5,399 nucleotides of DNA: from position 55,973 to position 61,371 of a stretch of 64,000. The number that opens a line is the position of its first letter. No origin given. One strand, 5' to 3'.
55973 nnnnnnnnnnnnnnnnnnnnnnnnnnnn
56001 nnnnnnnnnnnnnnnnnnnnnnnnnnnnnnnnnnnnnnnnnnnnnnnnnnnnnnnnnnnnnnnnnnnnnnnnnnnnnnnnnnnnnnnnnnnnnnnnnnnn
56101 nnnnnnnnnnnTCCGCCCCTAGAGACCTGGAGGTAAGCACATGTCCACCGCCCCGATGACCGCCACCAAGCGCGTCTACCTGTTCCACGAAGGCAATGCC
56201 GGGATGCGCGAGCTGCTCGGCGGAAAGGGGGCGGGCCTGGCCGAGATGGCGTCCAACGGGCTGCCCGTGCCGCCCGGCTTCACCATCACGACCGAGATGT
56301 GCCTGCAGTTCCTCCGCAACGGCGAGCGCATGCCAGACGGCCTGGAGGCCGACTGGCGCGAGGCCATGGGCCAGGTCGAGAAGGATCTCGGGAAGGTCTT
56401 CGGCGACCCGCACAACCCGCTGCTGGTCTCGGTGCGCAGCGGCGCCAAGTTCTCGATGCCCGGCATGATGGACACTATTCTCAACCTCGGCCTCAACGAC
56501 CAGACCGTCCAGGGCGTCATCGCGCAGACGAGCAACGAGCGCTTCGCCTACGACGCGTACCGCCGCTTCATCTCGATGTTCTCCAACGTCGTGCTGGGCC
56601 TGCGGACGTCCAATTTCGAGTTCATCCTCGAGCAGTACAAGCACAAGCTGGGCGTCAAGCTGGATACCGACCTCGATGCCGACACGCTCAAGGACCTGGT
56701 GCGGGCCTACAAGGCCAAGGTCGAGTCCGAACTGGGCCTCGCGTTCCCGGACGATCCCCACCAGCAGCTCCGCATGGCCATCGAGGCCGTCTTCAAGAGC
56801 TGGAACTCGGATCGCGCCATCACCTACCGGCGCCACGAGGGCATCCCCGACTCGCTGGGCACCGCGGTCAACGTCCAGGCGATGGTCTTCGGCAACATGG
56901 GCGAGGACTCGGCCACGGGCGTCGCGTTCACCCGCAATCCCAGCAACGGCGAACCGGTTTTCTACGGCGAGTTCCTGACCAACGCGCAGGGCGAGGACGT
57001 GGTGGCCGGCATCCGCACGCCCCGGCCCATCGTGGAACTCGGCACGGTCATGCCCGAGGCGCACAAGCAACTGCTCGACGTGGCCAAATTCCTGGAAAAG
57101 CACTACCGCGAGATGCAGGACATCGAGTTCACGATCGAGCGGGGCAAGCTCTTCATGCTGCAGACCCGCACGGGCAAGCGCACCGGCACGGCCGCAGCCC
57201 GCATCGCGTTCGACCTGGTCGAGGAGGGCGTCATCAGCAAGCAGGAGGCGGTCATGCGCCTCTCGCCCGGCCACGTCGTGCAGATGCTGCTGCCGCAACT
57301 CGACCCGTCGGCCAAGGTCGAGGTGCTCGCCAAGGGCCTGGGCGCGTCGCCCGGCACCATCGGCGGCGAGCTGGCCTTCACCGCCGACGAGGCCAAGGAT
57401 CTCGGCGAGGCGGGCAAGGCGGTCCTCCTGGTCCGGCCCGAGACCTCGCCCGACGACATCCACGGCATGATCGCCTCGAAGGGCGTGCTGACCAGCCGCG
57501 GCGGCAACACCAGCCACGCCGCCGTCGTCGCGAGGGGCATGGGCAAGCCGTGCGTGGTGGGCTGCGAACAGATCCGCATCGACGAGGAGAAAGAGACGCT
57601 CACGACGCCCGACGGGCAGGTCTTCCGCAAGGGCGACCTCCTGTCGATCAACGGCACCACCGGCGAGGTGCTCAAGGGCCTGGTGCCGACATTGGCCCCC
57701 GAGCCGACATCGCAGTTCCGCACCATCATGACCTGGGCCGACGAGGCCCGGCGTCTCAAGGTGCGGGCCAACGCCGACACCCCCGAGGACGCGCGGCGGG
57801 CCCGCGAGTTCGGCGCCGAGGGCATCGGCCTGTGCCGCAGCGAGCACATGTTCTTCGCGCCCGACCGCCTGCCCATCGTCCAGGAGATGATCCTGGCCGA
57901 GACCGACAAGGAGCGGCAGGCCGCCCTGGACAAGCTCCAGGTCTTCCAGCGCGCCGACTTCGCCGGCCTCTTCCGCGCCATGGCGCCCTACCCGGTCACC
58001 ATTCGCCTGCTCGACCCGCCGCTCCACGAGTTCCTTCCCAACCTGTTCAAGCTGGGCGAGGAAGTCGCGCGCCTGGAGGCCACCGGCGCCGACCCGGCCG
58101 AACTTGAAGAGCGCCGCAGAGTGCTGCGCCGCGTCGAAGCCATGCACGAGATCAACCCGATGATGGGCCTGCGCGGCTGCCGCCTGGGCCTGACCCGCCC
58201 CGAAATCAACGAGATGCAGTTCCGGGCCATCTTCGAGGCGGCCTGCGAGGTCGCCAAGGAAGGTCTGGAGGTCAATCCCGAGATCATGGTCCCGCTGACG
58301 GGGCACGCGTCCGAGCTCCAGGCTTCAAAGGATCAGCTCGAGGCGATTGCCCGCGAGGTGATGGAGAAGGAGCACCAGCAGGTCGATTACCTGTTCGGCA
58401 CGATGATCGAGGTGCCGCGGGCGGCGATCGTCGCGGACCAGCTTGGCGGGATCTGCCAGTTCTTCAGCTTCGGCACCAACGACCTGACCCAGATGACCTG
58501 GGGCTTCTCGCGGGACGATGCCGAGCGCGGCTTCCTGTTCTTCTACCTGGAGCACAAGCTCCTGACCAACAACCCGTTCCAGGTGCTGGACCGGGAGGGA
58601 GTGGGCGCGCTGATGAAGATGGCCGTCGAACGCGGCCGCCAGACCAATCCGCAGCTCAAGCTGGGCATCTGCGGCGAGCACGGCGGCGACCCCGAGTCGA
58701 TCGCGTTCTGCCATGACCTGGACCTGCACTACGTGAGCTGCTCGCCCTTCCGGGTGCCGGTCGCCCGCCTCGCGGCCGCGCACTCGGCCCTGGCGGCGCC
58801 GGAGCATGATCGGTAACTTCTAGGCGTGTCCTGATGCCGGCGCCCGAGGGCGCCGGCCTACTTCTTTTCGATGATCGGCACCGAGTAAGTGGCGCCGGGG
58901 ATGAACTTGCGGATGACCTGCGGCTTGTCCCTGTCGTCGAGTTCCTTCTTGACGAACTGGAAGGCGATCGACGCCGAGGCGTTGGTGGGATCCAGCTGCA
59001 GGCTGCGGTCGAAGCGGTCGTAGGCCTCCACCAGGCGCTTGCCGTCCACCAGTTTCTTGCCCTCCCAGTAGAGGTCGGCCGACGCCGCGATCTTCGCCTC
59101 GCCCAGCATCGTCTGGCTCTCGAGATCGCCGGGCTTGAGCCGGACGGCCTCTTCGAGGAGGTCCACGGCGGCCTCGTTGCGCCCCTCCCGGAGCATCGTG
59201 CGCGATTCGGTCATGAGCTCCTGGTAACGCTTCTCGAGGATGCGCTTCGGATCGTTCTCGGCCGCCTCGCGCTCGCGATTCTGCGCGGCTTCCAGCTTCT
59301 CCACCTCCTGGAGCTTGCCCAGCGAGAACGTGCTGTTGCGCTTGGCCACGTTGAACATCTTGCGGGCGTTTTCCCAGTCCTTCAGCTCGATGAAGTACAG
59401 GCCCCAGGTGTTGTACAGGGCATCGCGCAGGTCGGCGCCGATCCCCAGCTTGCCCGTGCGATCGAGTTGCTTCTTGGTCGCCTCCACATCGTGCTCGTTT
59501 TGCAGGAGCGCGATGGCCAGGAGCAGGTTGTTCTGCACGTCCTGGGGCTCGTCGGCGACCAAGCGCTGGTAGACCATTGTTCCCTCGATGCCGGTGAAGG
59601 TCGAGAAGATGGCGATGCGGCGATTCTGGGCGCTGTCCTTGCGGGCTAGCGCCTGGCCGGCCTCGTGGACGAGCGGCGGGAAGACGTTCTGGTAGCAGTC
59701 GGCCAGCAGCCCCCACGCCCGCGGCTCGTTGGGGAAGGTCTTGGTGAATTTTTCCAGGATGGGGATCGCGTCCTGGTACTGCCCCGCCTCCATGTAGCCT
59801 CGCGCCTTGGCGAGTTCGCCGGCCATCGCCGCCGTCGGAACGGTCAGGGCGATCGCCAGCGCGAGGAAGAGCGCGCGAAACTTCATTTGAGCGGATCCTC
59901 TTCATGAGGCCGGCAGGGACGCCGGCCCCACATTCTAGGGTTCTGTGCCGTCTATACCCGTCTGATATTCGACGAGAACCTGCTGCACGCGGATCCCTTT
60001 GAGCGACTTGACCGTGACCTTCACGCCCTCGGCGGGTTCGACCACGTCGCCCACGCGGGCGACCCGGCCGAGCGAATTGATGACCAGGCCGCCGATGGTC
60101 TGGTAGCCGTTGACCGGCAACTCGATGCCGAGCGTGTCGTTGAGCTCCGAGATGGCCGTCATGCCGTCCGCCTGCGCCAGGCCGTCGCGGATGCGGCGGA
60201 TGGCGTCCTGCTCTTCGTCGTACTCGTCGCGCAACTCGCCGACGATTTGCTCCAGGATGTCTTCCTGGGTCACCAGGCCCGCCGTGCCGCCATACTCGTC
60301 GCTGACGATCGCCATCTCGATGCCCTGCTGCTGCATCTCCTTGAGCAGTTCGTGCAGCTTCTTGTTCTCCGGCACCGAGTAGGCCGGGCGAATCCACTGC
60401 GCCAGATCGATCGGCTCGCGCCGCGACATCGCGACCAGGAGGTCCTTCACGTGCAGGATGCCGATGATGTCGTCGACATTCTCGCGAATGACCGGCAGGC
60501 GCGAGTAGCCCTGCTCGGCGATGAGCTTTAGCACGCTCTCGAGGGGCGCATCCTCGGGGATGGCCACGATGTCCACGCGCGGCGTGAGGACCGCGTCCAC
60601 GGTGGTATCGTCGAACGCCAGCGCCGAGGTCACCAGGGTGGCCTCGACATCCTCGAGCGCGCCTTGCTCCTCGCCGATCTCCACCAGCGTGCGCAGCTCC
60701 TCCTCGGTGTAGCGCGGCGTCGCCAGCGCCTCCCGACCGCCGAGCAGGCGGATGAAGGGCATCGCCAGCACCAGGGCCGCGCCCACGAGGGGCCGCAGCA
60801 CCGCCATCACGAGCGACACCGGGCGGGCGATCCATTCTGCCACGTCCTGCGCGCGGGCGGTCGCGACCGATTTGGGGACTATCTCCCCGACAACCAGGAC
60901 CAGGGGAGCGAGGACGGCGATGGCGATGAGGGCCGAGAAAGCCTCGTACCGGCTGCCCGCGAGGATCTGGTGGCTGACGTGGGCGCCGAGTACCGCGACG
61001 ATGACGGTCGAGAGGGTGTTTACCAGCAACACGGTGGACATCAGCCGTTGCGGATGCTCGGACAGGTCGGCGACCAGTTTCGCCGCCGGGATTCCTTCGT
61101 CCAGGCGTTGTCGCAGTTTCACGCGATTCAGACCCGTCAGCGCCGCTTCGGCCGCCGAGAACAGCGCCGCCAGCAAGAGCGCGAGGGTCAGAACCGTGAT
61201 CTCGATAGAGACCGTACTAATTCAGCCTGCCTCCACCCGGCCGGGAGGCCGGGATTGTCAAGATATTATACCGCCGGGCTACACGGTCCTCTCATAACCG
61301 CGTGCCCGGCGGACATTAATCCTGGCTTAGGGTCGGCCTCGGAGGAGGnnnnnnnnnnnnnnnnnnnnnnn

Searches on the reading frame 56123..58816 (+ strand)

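Call 80: search_protein_families(library=pfam, proteins=[window:56123-58816:+], max_evalue=0.001)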
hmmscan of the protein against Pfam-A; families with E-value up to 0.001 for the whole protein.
window:56123-58816:+ (897 aa): 3 families
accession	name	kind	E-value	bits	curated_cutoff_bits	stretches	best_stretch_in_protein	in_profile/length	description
PF02896.24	PEP-utilizers_C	-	3.6e-80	269.7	22.8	1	530-888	5-291/293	PEP-utilising enzyme, PEP-binding domain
PF01326.24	PPDK_N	-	9e-56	190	27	2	30-303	2-220/328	Pyruvate phosphate dikinase, AMP/ATP-binding domain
PF00391.29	PEP-utilizers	-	1.1e-22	79.8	23.1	1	434-514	5-72/72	PEP-utilising enzyme, mobile domain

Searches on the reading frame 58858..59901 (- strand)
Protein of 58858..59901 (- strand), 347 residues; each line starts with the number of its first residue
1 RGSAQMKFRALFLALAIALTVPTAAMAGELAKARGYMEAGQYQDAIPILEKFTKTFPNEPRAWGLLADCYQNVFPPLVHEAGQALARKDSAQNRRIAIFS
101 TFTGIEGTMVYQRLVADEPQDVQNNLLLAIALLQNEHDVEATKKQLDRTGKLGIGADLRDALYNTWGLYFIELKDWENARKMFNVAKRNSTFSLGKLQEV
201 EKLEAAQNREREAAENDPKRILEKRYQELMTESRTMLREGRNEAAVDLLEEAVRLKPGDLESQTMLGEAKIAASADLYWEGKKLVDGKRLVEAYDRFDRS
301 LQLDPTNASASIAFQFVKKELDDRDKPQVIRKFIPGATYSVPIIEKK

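Call 80: search_protein_families(library=pfam, proteins=[window:58858-59901:-], max_evalue=0.001)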
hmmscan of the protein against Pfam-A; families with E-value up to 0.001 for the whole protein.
window:58858-59901:- (347 aa): 15 families
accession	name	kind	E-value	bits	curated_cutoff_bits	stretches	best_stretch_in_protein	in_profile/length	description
PF14559.12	TPR_19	-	2e-16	60.5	25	1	37-70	2-35/68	Tetratricopeptide repeat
PF13428.12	TPR_14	-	3.9e-15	55.3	23.5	1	30-68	5-43/44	Tetratricopeptide repeat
PF13432.12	TPR_16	-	2.3e-11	44.4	32.7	1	30-70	1-41/65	Tetratricopeptide repeat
PF07719.23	TPR_2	-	6.5e-11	41.9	27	0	229-259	4-34/34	Tetratricopeptide repeat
PF13431.12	TPR_17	-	7.1e-08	32.6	24.4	0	49-72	2-25/34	Tetratricopeptide repeat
PF13174.12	TPR_6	-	1.6e-06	28.8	26.3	0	33-58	7-32/33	Tetratricopeptide repeat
PF12895.13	ANAPC3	-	3.4e-06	27.7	27.2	0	33-70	30-66/82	Anaphase-promoting complex, cyclosome, subunit 3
PF13414.12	TPR_11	-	4.7e-06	26.6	26.8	0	239-269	7-37/42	TPR repeat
PF23914.1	TPR_CcmH_CycH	-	0.00018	21.9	42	0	107-143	106-142/158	Cytochrome c-type biogenesis protein H TPR domain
PF13181.12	TPR_8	-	0.00019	21.8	25.7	0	238-258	13-33/34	Tetratricopeptide repeat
PF13176.12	TPR_7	-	0.0002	21.6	27.9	0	31-51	4-24/36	Tetratricopeptide repeat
PF13424.12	TPR_12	-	0.00034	21.2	30.1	0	234-255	53-74/77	Tetratricopeptide repeat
PF09613.16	HrpB1_HrpK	-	0.0004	20.5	29.3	0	26-85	45-104/126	Bacterial type III secretion protein (HrpB1_HrpK)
PF22860.2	DUF7017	-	0.00053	20.4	27.5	0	31-73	6-48/141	Domain of unknown function (DUF7017)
PF00515.34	TPR_1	-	0.00081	19.6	27.8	0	239-258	14-33/34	Tetratricopeptide repeat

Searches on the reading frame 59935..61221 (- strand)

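Call 80: search_protein_families(library=pfam, proteins=[window:59935-61221:-], max_evalue=0.001)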
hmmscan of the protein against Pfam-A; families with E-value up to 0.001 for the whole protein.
window:59935-61221:- (428 aa): 3 families
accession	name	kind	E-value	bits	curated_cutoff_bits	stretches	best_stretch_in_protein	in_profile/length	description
PF01595.25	CNNM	-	1.3e-42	145.9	28.4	1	12-191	4-179/181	Cyclin M transmembrane N-terminal domain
PF00571.33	CBS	-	6.3e-20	71.7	24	2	215-266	6-56/57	CBS domain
PF03471.22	CorC_HlyC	-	4.4e-15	55.9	27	1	344-419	3-79/81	Transporter associated domain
